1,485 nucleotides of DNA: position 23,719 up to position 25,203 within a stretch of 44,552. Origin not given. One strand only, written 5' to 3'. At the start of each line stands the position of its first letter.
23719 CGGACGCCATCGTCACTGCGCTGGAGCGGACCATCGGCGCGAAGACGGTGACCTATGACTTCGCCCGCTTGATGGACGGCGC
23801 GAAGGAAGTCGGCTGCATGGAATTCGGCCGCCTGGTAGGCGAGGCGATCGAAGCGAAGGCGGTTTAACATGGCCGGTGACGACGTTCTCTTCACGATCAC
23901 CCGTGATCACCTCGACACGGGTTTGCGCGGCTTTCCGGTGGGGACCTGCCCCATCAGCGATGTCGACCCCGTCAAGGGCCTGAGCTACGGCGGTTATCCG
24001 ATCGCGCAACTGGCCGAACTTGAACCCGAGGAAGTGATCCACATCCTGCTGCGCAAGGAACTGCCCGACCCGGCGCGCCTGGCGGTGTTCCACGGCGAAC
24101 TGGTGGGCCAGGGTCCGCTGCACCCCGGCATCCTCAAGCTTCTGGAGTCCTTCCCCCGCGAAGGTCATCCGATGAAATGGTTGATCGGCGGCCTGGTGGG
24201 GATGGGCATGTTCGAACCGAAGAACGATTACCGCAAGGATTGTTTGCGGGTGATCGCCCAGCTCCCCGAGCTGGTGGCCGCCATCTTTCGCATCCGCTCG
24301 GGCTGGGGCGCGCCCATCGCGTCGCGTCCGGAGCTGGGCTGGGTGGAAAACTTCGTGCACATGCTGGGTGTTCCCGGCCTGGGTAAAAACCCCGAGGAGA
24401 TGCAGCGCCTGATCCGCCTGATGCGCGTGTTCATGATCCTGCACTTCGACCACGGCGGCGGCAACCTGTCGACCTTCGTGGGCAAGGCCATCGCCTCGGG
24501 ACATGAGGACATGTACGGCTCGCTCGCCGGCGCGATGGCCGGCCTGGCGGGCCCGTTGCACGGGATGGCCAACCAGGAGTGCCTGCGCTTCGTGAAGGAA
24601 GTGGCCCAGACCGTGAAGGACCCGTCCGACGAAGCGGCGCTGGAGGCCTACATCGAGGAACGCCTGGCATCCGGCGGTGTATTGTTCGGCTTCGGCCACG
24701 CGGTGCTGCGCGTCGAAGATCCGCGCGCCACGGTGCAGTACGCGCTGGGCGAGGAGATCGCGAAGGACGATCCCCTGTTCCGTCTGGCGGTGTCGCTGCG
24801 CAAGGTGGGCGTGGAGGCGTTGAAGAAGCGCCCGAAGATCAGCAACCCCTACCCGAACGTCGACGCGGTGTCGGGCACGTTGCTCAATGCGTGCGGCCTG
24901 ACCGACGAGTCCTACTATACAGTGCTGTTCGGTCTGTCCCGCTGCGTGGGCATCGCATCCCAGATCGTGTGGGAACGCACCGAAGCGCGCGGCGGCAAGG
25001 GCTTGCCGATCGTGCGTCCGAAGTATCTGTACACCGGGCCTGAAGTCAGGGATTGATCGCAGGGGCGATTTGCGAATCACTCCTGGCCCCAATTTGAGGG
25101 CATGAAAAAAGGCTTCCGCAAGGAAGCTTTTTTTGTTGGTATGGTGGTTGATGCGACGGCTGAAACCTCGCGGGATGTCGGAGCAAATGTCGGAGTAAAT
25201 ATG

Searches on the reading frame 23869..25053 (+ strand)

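Call 89: search_protein_families(library=pfam, proteins=[window:23869-25053:+], max_evalue=0.001)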
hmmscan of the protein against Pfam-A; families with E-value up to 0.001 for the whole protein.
window:23869-25053:+ (395 aa): 1 family
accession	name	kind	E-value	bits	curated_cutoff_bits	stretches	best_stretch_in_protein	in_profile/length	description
PF00285.26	Citrate_synt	-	2.4e-90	303.6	27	1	18-385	1-357/357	Citrate synthase, C-terminal domain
